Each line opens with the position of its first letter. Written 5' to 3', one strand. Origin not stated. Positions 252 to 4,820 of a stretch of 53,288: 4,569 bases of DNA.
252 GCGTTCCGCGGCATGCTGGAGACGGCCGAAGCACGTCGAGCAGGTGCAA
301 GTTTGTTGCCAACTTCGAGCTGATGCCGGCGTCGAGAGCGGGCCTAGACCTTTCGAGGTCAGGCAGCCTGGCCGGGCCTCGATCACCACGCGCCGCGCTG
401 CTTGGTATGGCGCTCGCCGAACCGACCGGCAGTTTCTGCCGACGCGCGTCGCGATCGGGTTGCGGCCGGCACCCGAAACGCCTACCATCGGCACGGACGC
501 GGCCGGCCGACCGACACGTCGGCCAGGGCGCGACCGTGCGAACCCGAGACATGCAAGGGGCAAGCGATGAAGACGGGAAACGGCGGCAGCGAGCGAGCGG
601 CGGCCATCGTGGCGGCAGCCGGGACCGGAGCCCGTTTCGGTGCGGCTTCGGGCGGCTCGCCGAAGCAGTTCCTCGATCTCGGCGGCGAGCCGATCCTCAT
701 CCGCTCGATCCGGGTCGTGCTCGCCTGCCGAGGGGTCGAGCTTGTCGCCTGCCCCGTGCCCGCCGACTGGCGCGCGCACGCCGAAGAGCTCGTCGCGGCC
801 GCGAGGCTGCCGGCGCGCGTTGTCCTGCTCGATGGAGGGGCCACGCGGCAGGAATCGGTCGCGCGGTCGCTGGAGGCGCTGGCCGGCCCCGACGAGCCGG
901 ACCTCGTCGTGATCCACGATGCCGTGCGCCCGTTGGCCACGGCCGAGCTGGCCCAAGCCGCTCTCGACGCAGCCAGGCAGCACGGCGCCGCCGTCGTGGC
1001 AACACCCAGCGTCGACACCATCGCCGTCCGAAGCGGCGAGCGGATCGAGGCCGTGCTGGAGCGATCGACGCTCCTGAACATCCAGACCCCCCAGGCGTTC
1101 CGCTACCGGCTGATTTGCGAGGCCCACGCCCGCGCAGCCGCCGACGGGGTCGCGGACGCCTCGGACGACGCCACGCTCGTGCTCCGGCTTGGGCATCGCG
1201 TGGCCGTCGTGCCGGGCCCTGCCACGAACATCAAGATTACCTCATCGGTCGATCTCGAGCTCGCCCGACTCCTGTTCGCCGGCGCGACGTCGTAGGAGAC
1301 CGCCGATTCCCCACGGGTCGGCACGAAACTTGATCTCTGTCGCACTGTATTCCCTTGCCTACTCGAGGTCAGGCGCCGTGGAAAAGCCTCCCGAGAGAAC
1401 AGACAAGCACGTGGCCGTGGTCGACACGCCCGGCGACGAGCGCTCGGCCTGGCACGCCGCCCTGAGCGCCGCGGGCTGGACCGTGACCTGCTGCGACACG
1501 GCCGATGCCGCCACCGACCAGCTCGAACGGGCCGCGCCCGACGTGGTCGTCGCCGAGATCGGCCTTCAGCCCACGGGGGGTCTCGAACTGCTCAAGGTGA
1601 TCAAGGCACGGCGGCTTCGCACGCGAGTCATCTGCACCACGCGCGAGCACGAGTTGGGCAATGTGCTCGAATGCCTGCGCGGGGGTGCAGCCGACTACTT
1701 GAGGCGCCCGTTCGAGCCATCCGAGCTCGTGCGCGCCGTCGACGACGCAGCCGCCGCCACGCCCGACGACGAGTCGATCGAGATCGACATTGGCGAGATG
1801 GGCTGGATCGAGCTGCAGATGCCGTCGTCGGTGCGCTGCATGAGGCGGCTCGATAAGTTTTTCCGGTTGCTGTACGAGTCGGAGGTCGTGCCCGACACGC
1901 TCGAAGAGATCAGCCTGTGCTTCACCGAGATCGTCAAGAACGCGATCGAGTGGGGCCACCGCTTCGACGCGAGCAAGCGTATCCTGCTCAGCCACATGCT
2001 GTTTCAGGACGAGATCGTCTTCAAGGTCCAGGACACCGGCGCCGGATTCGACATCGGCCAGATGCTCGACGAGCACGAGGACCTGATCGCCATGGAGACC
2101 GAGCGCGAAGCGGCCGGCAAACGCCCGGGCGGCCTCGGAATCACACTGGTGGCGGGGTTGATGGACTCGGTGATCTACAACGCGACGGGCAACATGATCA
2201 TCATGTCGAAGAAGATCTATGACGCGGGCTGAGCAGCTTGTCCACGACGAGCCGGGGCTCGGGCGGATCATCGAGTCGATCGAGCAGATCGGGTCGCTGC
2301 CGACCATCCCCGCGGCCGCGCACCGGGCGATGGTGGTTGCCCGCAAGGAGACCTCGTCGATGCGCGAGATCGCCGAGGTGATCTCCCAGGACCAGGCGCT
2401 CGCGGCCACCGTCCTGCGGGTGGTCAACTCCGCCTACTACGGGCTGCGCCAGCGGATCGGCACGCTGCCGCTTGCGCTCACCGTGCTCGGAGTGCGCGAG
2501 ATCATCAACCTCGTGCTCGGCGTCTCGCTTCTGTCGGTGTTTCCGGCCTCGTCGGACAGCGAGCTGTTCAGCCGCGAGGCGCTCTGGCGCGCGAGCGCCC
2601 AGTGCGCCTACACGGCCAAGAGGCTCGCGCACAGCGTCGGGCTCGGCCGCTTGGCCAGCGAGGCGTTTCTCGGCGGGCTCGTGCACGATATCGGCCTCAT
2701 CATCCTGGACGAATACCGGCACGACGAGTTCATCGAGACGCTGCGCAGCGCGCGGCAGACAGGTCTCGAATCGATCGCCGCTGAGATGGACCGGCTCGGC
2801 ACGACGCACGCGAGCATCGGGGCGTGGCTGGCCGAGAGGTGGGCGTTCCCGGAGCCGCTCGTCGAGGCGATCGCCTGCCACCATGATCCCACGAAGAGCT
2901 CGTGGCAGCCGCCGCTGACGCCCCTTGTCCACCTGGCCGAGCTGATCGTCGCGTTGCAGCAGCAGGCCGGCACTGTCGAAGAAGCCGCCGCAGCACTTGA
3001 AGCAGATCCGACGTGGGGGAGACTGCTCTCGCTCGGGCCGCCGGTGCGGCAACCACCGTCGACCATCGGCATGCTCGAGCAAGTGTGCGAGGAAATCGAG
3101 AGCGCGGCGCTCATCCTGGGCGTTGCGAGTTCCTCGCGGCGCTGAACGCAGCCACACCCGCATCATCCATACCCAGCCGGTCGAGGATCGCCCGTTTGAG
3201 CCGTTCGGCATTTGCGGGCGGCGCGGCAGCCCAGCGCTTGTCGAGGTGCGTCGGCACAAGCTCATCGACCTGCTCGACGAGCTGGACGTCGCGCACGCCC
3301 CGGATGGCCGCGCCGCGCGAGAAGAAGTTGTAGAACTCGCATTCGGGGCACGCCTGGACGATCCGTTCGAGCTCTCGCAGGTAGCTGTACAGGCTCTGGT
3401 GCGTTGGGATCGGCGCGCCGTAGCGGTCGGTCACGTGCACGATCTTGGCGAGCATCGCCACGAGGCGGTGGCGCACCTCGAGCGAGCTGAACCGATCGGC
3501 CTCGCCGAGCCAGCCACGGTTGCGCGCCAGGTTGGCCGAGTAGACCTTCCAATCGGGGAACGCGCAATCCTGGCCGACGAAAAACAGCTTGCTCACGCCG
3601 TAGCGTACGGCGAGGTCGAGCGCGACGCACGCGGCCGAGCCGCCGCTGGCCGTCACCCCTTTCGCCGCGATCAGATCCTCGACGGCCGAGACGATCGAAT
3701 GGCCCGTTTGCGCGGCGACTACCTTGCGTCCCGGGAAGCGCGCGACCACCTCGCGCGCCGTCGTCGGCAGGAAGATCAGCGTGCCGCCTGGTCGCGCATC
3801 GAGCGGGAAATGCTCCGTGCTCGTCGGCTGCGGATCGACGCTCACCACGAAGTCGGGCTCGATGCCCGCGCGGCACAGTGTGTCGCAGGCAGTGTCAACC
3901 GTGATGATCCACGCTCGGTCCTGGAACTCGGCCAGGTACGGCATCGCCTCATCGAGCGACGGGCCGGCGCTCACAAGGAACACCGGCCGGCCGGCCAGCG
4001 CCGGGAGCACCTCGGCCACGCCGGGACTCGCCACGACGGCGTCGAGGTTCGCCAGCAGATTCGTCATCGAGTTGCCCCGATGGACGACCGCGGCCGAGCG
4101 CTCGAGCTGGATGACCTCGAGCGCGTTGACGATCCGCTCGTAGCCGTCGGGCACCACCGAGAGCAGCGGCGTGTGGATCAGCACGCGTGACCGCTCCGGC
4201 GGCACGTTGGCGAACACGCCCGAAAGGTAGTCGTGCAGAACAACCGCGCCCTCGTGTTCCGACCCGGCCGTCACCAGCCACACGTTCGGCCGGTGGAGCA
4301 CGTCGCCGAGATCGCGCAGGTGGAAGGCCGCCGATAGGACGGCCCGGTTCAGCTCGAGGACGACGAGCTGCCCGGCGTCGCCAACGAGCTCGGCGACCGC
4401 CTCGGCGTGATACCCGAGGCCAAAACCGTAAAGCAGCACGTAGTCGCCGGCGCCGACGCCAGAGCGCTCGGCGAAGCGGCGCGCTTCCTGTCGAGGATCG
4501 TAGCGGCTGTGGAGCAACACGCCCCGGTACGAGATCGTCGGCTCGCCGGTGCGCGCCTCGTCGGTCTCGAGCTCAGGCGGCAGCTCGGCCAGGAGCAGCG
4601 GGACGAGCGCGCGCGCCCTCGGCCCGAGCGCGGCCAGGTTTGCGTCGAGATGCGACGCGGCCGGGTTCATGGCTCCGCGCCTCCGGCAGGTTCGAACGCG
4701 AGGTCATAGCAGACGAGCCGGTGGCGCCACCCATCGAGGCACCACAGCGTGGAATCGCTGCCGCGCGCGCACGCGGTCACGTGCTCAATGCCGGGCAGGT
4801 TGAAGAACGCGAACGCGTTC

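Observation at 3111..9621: Two Maf paralogs bracket an uncharacterised regulator / DUF362 Fe-S / NHL propeller cassette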

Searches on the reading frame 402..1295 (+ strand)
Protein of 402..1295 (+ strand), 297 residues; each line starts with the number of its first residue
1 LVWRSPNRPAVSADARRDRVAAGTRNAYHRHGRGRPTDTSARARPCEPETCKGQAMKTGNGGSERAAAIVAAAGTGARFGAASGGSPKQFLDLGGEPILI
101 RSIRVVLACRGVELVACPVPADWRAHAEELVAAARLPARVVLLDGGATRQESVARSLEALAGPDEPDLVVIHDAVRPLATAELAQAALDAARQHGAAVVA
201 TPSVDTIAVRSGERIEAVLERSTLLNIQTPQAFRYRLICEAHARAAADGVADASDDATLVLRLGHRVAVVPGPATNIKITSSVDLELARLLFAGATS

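Call 89: search_protein_families(library=pfam, proteins=[window:402-1295:+], max_evalue=0.001)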
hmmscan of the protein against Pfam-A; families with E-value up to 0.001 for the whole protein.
window:402-1295:+ (297 aa): 2 families
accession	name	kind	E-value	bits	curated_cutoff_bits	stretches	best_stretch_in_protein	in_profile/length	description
PF01128.25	IspD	-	6e-49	167.2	27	1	67-290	2-217/221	2-C-methyl-D-erythritol 4-phosphate cytidylyltransferase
PF12804.13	NTP_transf_3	-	5.1e-08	33.7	27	1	68-204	1-124/160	MobA-like NTP transferase domain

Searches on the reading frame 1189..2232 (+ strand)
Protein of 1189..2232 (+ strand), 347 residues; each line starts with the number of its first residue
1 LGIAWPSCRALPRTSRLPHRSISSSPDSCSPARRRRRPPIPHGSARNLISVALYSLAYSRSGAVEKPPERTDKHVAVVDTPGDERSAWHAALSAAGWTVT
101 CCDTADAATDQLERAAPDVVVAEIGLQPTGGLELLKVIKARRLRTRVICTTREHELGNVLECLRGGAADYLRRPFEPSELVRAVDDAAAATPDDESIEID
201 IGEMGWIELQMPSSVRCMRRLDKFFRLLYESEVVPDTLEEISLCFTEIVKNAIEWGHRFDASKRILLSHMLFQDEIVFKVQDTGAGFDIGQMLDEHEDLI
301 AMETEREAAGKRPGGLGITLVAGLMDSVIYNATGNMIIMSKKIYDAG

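Call 89: search_protein_families(library=pfam, proteins=[window:1189-2232:+], max_evalue=0.001)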
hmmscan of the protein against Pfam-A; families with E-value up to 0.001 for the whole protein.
window:1189-2232:+ (347 aa): 4 families
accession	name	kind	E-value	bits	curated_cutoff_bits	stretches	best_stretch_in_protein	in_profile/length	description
PF13581.12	HATPase_c_2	-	2.6e-18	66.7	27.4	1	228-341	19-127/127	Histidine kinase-like ATPase domain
PF00072.30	Response_reg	-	3e-15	56.8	30.2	1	75-184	1-110/111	Response regulator receiver domain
PF20161.5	VpsR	-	3e-06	27.4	23.7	1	82-183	17-119/121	VpsR domain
PF02518.31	HATPase_c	-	0.00078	20.3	26.4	0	241-325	6-84/111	Histidine kinase-, DNA gyrase B-, and HSP90-like ATPase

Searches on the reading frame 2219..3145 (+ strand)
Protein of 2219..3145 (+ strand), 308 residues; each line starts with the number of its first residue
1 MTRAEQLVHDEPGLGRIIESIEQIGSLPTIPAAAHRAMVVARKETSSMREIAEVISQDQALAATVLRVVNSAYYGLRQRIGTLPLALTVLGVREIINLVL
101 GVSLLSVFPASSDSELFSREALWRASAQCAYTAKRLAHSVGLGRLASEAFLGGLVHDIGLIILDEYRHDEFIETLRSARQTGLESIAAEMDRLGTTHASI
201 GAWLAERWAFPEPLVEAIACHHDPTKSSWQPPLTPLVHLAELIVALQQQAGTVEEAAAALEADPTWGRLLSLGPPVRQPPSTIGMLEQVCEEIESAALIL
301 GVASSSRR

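Call 10: search_protein_families(library=pfam, proteins=[window:2219-3145:+], max_evalue=0.001)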
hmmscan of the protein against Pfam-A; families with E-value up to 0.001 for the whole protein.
window:2219-3145:+ (308 aa): 2 families
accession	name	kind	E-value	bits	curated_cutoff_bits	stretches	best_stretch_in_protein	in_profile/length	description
PF08668.18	HDOD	-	3.5e-59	200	22.9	1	27-224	1-196/196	HDOD domain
PF01966.28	HD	-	0.0001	23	22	1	127-236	6-103/116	HD domain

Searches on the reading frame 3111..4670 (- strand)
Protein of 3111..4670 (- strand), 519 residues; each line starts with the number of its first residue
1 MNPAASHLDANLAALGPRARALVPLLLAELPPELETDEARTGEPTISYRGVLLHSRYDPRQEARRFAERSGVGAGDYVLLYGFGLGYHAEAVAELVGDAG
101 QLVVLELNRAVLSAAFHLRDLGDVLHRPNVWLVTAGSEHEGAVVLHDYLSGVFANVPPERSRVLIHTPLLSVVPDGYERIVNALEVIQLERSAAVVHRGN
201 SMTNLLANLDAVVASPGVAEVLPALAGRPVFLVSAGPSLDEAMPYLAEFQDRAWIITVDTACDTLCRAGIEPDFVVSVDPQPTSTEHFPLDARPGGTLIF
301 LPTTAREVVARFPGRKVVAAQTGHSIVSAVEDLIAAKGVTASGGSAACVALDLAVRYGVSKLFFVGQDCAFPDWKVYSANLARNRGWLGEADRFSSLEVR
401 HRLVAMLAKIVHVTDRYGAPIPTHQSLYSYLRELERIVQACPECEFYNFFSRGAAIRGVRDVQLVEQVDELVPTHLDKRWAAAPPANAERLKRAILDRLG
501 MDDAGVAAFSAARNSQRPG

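Call 8: search_protein_families(library=pfam, proteins=[window:3111-4670:-], max_evalue=0.01)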
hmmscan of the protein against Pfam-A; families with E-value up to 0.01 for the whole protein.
window:3111-4670:- (519 aa): 1 family
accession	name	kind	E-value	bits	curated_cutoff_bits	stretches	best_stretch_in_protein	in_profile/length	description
PF01973.23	MptE-like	-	7.8e-35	120.6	34.6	1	204-372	2-169/171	6-hydroxymethylpterin diphosphokinase MptE-like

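Call 15: search_protein_families(library=ncbifam, proteins=[window:3111-4670:-], max_evalue=0.01)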
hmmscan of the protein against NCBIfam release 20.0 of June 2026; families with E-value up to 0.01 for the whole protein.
window:3111-4670:- (519 aa): 4 families
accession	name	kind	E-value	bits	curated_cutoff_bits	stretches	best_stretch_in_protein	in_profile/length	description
NF050051.1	FlagModPseD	domain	1.7e-13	50.1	670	1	198-374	189-377/640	flagellin modification protein PseD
NF040608.1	division_SteA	equivalog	7.8e-05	21.7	150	1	208-277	145-216/369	putative cytokinetic ring protein SteA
NF010549.0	PRK13942.1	equivalog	0.00055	19.5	282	1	73-112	76-115/215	protein-L-isoaspartate O-methyltransferase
TIGR04364.1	methyltran_FxLD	equivalog_domain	0.0057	15.8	320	0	68-116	76-123/394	methyltransferase, FxLD system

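Call 56: find_related_loci(query=A3, collection=metagenome_contigs, flank=8000)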
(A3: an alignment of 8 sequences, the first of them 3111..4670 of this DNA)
Query A3 (519 aa) in metagenome_contigs; peptide patterns used: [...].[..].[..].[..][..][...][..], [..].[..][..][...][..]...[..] (x = any residue, [..] = any of these).
598 stretches matched a pattern (row limit reached: there are more); 221 encode a relative of the query (tblastn E <= 1e-3); the best 80 are kept; 80 distinct loci.
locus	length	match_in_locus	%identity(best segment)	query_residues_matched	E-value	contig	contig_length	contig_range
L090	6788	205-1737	72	1-508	0e+0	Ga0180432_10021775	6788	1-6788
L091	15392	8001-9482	75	6-499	0e+0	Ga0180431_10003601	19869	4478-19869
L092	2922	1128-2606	72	7-499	0e+0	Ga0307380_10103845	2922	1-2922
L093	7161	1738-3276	71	4-518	0e+0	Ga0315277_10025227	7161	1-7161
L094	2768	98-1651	70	1-516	0e+0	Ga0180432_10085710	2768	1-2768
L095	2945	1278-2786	43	1-503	1e-138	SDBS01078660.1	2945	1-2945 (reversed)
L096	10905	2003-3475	37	34-518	7e-115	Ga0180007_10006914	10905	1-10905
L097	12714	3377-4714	36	8-456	1e-83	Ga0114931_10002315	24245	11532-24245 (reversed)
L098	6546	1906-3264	33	4-459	2e-82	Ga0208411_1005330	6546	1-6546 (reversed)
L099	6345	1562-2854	35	26-459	2e-82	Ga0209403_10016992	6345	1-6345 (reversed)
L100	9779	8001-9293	34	26-459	2e-81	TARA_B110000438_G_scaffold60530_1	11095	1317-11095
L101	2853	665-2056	33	2-472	5e-76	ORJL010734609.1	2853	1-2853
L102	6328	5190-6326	34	30-411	7e-70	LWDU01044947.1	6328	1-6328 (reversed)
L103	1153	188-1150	38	5-325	5e-75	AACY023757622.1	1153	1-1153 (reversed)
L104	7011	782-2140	28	6-464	2e-45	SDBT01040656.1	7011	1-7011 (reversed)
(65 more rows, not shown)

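Call 62: search_protein_families(library=pfam, proteins=[L096:878-1867:+, L096:1895-3412:+, L096:3446-5179:+, L096:5163-6134:-, L096:6699-8243:-, L096:8378-10252:-, L095:361-1080:+, L096:6165-6692:-], max_evalue=0.001)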
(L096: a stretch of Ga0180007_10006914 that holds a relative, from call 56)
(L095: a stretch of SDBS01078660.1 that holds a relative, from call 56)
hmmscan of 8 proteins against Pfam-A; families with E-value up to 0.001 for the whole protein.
L096:878-1867:+ (329 aa): 6 families
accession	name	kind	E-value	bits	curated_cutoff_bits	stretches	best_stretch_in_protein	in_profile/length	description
PF01436.27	NHL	-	2.3e-32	109.9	20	3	123-150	1-28/28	NHL repeat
PF17170.10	DUF5128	-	4.9e-10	39.5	22.9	2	39-105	52-119/321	6-bladed beta-propeller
PF15869.11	TolB_like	-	5.8e-09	36.1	29.2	0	179-317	80-221/296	TolB-like 6-blade propeller-like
PF22701.2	Mala_s_1-like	-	3.8e-06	27.2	27.5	1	212-311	43-144/195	Mal s 1 allergenic protein-like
PF25021.1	TEN_NHL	-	6.7e-06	25.8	27.1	0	253-328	28-104/357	Teneurin NHL domain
PF13449.12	Phytase-like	-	0.00016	22.2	27.6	0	34-63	72-101/284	Esterase-like activity of phytase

L096:1895-3412:+ (505 aa): 2 families
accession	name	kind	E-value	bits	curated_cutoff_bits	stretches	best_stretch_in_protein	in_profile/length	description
PF01973.23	MptE-like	-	8.5e-38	130.2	34.6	1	207-376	2-170/171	6-hydroxymethylpterin diphosphokinase MptE-like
PF20157.4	Maf_flag10_N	-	1.1e-05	25.4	23.5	0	81-129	115-162/228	Glycosyltransferase Maf N-terminal domain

L096:3446-5179:+ (577 aa): 3 families
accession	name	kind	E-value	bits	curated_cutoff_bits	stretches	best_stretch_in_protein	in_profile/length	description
PF17768.7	RecJ_OB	-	6.1e-28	97.5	27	1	466-572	1-107/107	RecJ OB domain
PF01368.27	DHH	-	3.8e-25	89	28.1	1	87-243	1-125/125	DHH family, N-terminal domain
PF02272.25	DHHA1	-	3.6e-14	53.5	25.9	1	359-451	3-100/102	DHHA1 domain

L096:5163-6134:- (323 aa): 1 family
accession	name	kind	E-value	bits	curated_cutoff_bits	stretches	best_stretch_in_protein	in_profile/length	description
PF02195.25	ParB_N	-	8.1e-05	23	26.3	1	29-78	28-76/95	ParB N-terminal domain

L096:6699-8243:- (514 aa): 2 families
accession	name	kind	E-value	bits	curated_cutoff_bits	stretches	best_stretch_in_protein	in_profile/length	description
PF11104.14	PilM_2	-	5.3e-11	42.5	27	1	74-250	37-218/340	Type IV pilus assembly protein PilM;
PF05137.18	PilN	-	1.6e-08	34.9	22.8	1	417-493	2-77/78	Fimbrial assembly protein (PilN)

L096:8378-10252:- (624 aa): 1 family
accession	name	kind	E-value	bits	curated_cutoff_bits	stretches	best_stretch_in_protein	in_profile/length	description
PF11832.13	DUF3352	-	1.1e-14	54.4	26.8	1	143-398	125-367/536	Protein of unknown function (DUF3352)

L095:361-1080:+ (239 aa): 0 families

L096:6165-6692:- (175 aa): 2 families
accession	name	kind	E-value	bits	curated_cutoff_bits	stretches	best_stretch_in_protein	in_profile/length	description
PF04350.18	PilO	-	5.2e-07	30.3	22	1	44-167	15-137/145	Pilus assembly protein, PilO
PF10741.14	T2SSM_b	-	6.8e-06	26.4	21.7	1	84-155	17-90/111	Type II secretion system (T2SS), protein M subtype b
